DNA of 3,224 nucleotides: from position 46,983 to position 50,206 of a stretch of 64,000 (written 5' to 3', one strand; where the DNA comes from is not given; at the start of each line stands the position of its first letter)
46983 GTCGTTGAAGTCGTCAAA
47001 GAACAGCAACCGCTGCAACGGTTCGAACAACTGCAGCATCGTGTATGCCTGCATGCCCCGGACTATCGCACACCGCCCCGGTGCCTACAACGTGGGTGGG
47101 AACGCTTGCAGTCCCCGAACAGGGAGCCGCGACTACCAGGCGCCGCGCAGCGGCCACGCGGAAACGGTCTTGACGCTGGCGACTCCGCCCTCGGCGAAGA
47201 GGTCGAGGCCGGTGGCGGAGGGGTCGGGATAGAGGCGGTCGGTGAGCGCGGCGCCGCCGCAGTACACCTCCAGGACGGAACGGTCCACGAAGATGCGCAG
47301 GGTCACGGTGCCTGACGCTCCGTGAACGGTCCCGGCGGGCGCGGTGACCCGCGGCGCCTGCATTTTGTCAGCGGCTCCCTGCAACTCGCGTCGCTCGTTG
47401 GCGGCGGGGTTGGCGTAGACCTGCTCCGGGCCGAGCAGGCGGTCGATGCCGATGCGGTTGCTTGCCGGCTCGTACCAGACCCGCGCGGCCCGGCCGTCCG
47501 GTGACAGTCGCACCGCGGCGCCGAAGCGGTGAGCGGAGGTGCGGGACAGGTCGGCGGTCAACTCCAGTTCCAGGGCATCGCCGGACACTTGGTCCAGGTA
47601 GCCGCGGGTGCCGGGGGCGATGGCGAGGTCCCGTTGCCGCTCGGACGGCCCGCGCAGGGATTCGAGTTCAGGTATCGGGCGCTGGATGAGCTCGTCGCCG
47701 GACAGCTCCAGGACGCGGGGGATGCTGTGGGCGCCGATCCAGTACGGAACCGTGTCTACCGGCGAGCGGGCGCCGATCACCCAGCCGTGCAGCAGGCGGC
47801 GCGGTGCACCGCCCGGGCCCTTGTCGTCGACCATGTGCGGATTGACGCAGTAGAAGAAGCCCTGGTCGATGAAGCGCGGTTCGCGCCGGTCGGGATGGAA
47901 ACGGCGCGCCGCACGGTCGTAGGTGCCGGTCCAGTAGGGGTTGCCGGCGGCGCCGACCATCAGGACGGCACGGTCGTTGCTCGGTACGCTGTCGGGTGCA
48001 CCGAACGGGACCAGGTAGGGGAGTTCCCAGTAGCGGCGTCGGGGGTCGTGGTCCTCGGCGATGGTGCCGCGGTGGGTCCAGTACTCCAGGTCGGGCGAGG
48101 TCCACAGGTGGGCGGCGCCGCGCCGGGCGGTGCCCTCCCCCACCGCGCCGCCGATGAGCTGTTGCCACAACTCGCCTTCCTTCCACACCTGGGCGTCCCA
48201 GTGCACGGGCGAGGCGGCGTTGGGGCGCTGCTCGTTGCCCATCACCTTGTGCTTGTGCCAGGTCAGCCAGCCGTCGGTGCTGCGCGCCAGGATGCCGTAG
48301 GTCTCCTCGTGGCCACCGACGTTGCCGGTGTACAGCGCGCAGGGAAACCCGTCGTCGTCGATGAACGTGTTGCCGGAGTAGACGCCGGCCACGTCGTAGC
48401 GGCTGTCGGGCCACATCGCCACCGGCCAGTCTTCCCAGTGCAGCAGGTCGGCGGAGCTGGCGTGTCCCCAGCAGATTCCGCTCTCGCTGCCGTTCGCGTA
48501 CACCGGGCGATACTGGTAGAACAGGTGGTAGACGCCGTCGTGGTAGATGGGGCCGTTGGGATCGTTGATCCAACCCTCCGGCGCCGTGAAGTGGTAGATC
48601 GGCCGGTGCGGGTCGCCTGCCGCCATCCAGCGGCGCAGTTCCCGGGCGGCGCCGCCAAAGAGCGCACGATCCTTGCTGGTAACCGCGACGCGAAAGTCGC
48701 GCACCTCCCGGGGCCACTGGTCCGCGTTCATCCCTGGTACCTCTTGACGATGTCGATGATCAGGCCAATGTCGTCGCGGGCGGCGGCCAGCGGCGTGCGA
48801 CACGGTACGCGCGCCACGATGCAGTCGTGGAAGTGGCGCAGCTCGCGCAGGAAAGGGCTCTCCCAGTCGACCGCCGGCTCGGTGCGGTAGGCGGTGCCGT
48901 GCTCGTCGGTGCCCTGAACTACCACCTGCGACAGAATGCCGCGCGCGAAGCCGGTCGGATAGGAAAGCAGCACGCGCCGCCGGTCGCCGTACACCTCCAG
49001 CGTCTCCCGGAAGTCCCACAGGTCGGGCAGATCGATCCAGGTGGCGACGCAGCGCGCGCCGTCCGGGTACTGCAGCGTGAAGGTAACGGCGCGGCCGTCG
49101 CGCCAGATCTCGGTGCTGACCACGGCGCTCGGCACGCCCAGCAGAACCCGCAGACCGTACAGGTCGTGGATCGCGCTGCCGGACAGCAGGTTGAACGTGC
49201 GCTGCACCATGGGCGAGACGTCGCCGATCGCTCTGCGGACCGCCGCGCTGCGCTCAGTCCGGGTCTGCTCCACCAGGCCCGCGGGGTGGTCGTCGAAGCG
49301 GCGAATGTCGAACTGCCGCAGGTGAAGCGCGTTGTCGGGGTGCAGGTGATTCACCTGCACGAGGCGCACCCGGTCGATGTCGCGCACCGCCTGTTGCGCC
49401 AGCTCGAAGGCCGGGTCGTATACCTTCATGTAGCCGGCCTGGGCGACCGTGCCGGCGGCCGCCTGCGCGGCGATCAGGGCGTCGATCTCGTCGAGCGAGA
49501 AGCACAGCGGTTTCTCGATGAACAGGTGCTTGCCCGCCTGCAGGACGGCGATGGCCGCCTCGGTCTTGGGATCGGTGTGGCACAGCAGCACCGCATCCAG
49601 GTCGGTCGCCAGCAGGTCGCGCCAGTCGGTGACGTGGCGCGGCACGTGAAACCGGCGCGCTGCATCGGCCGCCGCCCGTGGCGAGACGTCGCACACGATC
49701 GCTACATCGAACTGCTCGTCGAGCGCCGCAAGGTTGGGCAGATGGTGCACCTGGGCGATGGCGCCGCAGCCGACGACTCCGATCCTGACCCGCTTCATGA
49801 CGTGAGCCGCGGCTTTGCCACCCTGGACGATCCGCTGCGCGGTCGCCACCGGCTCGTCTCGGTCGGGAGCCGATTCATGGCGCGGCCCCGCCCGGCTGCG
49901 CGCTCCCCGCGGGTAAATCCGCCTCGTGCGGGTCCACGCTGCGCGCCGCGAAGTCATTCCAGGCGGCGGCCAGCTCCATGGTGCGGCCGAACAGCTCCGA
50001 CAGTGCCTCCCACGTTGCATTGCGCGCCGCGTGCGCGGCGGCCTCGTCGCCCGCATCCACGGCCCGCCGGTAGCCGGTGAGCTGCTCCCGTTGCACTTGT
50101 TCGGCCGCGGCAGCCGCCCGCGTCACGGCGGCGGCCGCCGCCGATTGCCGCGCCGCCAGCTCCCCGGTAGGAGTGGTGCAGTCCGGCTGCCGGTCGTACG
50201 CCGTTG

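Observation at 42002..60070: Glycan-processing island unusually rich in Fe(II)/2-oxoglutarate dioxygenases (3x PhyH, 1x TauD/AtsK-like) together with GH32 x2, GH4, Gfo/Idh/MocA, cupin and ATPase-less Opp-like importers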

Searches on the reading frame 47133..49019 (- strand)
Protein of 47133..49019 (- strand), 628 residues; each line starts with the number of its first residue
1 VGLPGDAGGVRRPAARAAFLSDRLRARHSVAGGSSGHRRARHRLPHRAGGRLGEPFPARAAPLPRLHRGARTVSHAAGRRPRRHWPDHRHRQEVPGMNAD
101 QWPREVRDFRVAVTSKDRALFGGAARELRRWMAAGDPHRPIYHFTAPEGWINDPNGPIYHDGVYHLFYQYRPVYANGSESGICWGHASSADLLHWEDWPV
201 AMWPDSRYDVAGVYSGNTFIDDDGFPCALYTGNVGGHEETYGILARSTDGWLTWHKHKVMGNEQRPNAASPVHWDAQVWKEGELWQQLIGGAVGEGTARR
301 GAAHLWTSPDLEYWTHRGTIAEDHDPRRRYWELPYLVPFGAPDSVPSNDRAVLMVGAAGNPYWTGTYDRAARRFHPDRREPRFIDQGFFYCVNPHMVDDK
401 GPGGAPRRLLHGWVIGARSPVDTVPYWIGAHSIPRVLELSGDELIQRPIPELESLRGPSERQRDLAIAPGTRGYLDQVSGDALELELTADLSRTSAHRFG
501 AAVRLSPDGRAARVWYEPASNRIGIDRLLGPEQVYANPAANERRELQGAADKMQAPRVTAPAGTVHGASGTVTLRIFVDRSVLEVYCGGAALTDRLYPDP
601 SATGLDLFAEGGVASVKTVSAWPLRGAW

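Call 5: search_protein_families(library=pfam, proteins=[window:47133-49019:-], max_evalue=0.001)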
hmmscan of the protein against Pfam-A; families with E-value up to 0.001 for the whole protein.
window:47133-49019:- (628 aa): 2 families
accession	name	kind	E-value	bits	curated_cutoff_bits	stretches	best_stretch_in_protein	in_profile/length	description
PF00251.26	Glyco_hydro_32N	-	2.7e-58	198.4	22.1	1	143-448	1-307/307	Glycosyl hydrolases family 32 N-terminal domain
PF08244.19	Glyco_hydro_32C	-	3.6e-24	86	21.9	1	451-623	1-158/158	Glycosyl hydrolases family 32 C terminal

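Call 11: search_protein_families(library=ncbifam, proteins=[window:47133-48731:-], max_evalue=0.001)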
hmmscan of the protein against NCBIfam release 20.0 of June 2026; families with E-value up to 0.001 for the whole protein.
window:47133-48731:- (532 aa): 2 families
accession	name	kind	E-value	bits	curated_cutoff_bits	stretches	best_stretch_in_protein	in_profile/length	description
TIGR01322.1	scrB_fam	subfamily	6.2e-55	186.7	356.4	1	38-503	9-447/447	sucrose-6-phosphate hydrolase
NF041092.1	beta-fruc_BfrA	equivalog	1.3e-33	116.4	900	1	43-360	3-302/433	beta-fructosidase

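Call 65: search_solved_structures(query=window:47133-48731:-, max_evalue=1e-10)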
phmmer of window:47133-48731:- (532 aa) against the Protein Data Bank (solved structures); distinct sequences matched with E-value up to 1e-10: 34.
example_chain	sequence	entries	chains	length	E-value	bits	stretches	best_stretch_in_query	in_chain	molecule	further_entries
7vco_A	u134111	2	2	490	5.9e-47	163.5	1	42-529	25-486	Sucrose-6-phosphate hydrolase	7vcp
2qqu_A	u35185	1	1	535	3.6e-38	134.4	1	40-377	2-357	Beta-fructofuranosidase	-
6num_A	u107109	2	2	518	4.9e-38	134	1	28-523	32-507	Beta-fructofuranosidase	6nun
2ac1_A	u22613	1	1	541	5e-37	130.7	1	39-377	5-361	invertase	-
2xqr_A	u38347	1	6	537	1e-36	129.6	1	40-376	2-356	BETA-FRUCTOFURANOSIDASE, INSOLUBLE ISOENZYME CWINV1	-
2oxb_A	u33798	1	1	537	3e-36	128.1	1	40-376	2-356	Beta-fructofuranosidase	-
3pig_A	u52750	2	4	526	7.1e-36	126.9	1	42-522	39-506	Beta-fructofuranosidase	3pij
2qqv_A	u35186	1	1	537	7.2e-36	126.8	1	40-376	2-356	Beta-fructofuranosidase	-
2qqw_A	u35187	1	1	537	1.2e-35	126.1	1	40-376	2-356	Beta-fructofuranosidase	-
1st8_A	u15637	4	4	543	2e-32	115.5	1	40-375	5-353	fructan 1-exohydrolase IIa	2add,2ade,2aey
2aez_A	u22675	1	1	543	4.7e-32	114.3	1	40-375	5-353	fructan 1-exohydrolase IIa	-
1uyp_A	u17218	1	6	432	1.7e-28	102.5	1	43-360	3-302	BETA-FRUCTOSIDASE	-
1w2t_A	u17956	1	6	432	3.8e-28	101.3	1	43-360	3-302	BETA FRUCTOSIDASE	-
8i12_A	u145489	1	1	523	6.9e-28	100.5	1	26-518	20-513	Glycosyl hydrolase family 32 exo-inulinase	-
7bwb_A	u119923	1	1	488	3.3e-25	91.6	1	40-369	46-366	Beta-fructofuranosidase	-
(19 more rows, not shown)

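Call 78: find_homologous_proteins(query=window:47133-48731:-, max_evalue=1e-30)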
Query window:47133-48731:- (532 aa): 605 proteins with E <= 1e-30 among 8000 candidates; the best 120 are listed.
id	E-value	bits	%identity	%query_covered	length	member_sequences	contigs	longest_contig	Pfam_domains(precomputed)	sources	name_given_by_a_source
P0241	0.0e+0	1092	87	100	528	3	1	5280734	PF08244.20,PF00251.27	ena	-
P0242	0.0e+0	1082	86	100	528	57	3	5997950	PF08244.20,PF00251.27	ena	-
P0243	0.0e+0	1080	84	100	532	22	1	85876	PF08244.20,PF00251.27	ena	-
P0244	0.0e+0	1067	83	100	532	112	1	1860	PF08244.20,PF00251.27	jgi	jgi:beta-fructofuranosidase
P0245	0.0e+0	1054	82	100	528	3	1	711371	PF08244.20,PF00251.27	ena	-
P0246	0.0e+0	1046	81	100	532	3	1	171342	PF08244.20,PF00251.27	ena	-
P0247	0.0e+0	1027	80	100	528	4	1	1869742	PF08244.20,PF00251.27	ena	-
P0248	0.0e+0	1023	80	99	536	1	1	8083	PF08244.20,PF00251.27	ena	-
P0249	1.9e-295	999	79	100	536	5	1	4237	PF08244.20,PF00251.27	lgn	-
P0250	3.2e-295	998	79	100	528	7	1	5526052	PF08244.20,PF00251.27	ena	-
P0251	5.9e-291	984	77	100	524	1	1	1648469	PF08244.20,PF00251.27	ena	-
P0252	7.3e-287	971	76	100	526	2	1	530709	PF08244.20,PF00251.27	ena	-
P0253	1.4e-281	953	75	100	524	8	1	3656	PF08244.20,PF00251.27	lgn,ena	-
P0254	3.8e-256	869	84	59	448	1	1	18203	PF08244.20,PF00251.27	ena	-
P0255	8.1e-232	789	85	71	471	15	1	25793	PF00251.27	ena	-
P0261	1.0e-177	610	54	99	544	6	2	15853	PF08244.20,PF00251.27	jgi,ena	-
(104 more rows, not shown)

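Call 79: find_encoding_contigs(protein=P0252, flank=10000, max_places=1)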
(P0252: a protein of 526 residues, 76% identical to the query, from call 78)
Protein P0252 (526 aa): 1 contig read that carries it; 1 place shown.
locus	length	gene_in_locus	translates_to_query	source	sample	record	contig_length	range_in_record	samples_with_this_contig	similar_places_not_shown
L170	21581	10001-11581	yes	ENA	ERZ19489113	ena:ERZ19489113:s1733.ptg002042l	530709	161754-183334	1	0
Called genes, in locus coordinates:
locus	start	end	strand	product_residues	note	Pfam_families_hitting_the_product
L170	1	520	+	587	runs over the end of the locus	PF00528:BPD_transp_1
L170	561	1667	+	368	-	PF00005:ABC_tran, PF13304:AAA_21 (weak)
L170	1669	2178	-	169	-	PF00210:Ferritin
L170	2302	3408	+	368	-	PF03773:ArsP_1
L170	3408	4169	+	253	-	PF21537:DUF1980_C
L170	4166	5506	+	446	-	PF13205:Big_5, PF26549:Tricorn_N (faint), PF26550:Tricorn_2nd, PF07676:PD40 (faint)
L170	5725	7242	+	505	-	PF02056:Glyco_hydro_4, PF11975:Glyco_hydro_4C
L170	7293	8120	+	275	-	PF05721:PhyH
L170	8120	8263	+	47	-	-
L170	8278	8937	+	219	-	PF02311:AraC_binding (weak), PF07883:Cupin_2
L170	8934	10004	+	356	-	PF01408:GFO_IDH_MocA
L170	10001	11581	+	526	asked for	PF00251:Glyco_hydro_32N, PF08244:Glyco_hydro_32C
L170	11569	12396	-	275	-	PF02668:TauD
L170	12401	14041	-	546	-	PF00251:Glyco_hydro_32N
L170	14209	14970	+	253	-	PF03328:HpcH_HpaI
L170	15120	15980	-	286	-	PF01073:3Beta_HSD, PF01370:Epimerase, PF13460:NAD_binding_10, PF16363:GDP_Man_Dehyd (weak)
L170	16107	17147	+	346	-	PF08240:ADH_N, PF16912:Glu_dehyd_C, PF00107:ADH_zinc_N, PF13602:ADH_zinc_N_2 (weak)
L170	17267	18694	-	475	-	PF00884:Sulfatase, PF01663:Phosphodiest (faint), PF16347:SGSH_C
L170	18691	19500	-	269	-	-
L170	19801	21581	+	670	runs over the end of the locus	PF05345:He_PIG (weak), PF10460:Peptidase_M30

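Call 80: find_encoding_contigs(protein=P0250, flank=10000, max_places=1)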
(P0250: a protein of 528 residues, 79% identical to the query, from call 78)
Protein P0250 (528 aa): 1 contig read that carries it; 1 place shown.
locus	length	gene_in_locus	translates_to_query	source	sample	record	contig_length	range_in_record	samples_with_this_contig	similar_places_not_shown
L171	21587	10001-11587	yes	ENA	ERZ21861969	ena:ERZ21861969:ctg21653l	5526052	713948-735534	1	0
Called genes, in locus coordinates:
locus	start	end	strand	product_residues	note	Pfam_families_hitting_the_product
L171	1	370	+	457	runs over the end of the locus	PF13205:Big_5, PF26549:Tricorn_N (faint), PF26550:Tricorn_2nd (faint), PF07676:PD40 (faint)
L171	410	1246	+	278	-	PF01261:AP_endonuc_2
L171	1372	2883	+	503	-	PF02056:Glyco_hydro_4, PF11975:Glyco_hydro_4C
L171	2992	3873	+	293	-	PF23678:YqhI, PF01738:DLH, PF07859:Abhydrolase_3 (faint), PF00326:Peptidase_S9 (faint)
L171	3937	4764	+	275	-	PF05721:PhyH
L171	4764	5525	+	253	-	PF01050:MannoseP_isomer (faint), PF07883:Cupin_2, PF12852:Cupin_6 (faint)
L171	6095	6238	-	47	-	-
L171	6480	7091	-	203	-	PF01202:SKI (faint), PF13671:AAA_33 (faint)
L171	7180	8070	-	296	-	PF05721:PhyH (weak)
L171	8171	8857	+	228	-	PF02311:AraC_binding (weak), PF07883:Cupin_2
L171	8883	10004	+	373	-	PF01408:GFO_IDH_MocA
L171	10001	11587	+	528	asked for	PF00251:Glyco_hydro_32N, PF08244:Glyco_hydro_32C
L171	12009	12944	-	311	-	PF13481:AAA_25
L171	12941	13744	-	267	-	PF13401:AAA_22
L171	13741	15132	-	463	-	PF13518:HTH_28 (weak), PF13565:HTH_32 (weak)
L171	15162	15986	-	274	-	-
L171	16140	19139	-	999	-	PF03160:Calx-beta, PF05935:Arylsulfotrans, PF14269:Arylsulfotran_2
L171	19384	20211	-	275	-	PF02668:TauD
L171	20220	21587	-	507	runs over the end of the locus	PF00251:Glyco_hydro_32N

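Call 81: find_encoding_contigs(protein=P0261, flank=8000, max_places=2)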
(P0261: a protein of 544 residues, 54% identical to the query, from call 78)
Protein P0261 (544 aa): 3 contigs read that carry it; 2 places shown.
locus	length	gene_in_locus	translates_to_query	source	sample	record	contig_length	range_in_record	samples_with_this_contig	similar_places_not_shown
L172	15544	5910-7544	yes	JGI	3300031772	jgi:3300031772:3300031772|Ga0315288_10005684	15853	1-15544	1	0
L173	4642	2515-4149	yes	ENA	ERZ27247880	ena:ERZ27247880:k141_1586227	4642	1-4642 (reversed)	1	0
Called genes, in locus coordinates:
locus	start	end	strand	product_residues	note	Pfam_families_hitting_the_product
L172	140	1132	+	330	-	PF00480:ROK, PF01869:BcrAD_BadFG (faint)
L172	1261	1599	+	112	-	-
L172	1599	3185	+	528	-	PF00595:PDZ, PF13180:PDZ_2, PF17820:PDZ_6, PF03572:Peptidase_S41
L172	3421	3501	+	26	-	-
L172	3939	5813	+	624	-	PF17297:PEPCK_N, PF00821:PEPCK_GTP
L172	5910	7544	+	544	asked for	PF00251:Glyco_hydro_32N, PF08244:Glyco_hydro_32C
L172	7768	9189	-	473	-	-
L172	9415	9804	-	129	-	PF02627:CMD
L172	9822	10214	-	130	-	PF14697:Fer4_21, PF00037:Fer4 (faint), PF12797:Fer4_2 (faint), PF12837:Fer4_6 (weak), PF13237:Fer4_10 (weak), PF12838:Fer4_7 (weak), PF13187:Fer4_9 (weak)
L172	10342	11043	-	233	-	PF00027:cNMP_binding, PF13545:HTH_Crp_2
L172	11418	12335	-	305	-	PF02899:Phage_int_SAM_1, PF13495:Phage_int_SAM_4 (faint), PF00589:Phage_integrase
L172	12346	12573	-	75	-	-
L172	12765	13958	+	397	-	PF10509:GalKase_gal_bdg, PF00288:GHMP_kinases_N, PF08544:GHMP_kinases_C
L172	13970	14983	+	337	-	PF02885:Glycos_trans_3N, PF00591:Glycos_transf_3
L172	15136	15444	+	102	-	-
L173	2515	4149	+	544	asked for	PF00251:Glyco_hydro_32N, PF08244:Glyco_hydro_32C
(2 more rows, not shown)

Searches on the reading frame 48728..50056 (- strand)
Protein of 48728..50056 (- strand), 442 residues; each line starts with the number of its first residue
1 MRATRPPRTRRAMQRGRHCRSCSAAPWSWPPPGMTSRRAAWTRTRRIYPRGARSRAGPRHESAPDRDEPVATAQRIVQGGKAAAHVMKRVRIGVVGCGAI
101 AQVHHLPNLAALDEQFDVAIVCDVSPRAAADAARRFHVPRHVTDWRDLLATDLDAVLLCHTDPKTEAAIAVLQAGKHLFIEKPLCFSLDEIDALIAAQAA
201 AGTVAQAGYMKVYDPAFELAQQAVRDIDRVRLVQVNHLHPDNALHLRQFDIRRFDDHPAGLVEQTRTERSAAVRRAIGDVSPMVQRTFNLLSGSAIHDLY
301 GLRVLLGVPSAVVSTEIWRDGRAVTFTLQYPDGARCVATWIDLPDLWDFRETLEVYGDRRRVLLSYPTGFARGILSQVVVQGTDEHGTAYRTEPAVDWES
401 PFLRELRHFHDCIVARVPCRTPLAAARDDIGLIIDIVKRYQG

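Call 5: search_protein_families(library=pfam, proteins=[window:48728-50056:-], max_evalue=0.001)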
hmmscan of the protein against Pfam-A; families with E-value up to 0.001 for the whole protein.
window:48728-50056:- (442 aa): 1 family
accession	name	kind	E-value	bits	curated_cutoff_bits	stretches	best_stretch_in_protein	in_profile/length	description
PF01408.29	GFO_IDH_MocA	-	2.5e-20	73.8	24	1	90-209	1-120/120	Oxidoreductase family, NAD-binding Rossmann fold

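Call 11: search_protein_families(library=ncbifam, proteins=[window:48728-49798:-], max_evalue=0.001)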
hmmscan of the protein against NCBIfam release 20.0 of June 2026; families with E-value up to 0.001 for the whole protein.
window:48728-49798:- (356 aa): 8 families
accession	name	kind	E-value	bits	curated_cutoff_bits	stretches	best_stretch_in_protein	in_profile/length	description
TIGR04380.1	myo_inos_iolG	equivalog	3.4e-22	78.7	355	1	4-141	2-140/330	inositol 2-dehydrogenase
NF040723.1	UDP-GlcNAcDh_Arch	equivalog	1.2e-15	57.9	450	1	4-141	1-136/302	UDP-N-acetylglucosamine 3-dehydrogenase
NF052679.1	InsChiInosDhIolG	equivalog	1.5e-14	53.8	540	1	4-140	3-142/343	bifunctional inositol 2-dehydrogenase/D-chiro-inositol 1-dehydrogenase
NF052479.1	LevoglcsnDh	equivalog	1.5e-14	53.5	650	1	1-140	1-148/386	levoglucosan dehydrogenase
NF058561.1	BT_2158_fam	equivalog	8.5e-09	34.5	750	1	6-119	38-150/487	glycoside 3-dehydrogenase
NF007574.0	PRK10206.1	equivalog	1.9e-07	30.5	352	1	7-149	6-149/345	oxidoreductase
NF058563.1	BT_2159_fam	equivalog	1.5e-05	24.2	650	1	4-111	1-108/350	disaccharide 3-dehydrogenase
NF008607.0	PRK11579.1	subfamily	0.00032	19.8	330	1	3-131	4-130/346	oxidoreductase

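Call 63: search_solved_structures(query=window:48728-49798:-, max_evalue=0.00001)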
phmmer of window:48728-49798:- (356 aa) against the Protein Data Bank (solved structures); distinct sequences matched with E-value up to 0.00001: 46.
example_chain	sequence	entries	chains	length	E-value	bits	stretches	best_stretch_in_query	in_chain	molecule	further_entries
7xr9_A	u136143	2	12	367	4.3e-14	55.6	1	1-126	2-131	DgpA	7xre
3ezy_A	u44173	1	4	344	5.9e-13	51.9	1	4-140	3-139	Dehydrogenase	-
6jw6_A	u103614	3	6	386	7.3e-13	51.6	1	4-143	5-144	Dehydrogenase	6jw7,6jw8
9m3d_B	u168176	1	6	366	1.2e-12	50.8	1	1-125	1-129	DgpA1 from W974-1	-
4h3v_A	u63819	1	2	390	7.1e-12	48.3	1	19-152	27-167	Oxidoreductase domain protein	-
3ec7_A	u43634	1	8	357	2.6e-11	46.4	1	4-136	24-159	Putative Dehydrogenase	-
4had_A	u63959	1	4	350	6.6e-11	45.1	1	4-138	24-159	Probable oxidoreductase protein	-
4mie_A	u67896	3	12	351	1.5e-10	43.9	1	4-157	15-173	Inositol 2-dehydrogenase/D-chiro-inositol 3-dehydrogenase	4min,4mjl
4mio_A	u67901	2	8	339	1.5e-10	43.9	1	4-157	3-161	Inositol 2-dehydrogenase/D-chiro-inositol 3-dehydrogenase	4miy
1ofg_A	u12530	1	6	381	1.6e-10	43.9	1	3-146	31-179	GLUCOSE-FRUCTOSE OXIDOREDUCTASE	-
1ryd_A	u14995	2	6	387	1.7e-10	43.8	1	3-146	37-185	glucose-fructose oxidoreductase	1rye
1evj_A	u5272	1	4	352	1.9e-10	43.6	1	5-146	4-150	GLUCOSE-FRUCTOSE OXIDOREDUCTASE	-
1h6a_A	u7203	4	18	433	2.5e-10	43.2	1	3-146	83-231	PRECURSOR FORM OF GLUCOSE-FRUCTOSE OXIDOREDUCTASE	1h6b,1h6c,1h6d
9azo_A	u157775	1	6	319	3.9e-10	42.6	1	2-136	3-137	PmdC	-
1xea_A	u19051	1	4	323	7.1e-10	41.7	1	4-151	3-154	Oxidoreductase, Gfo/Idh/MocA family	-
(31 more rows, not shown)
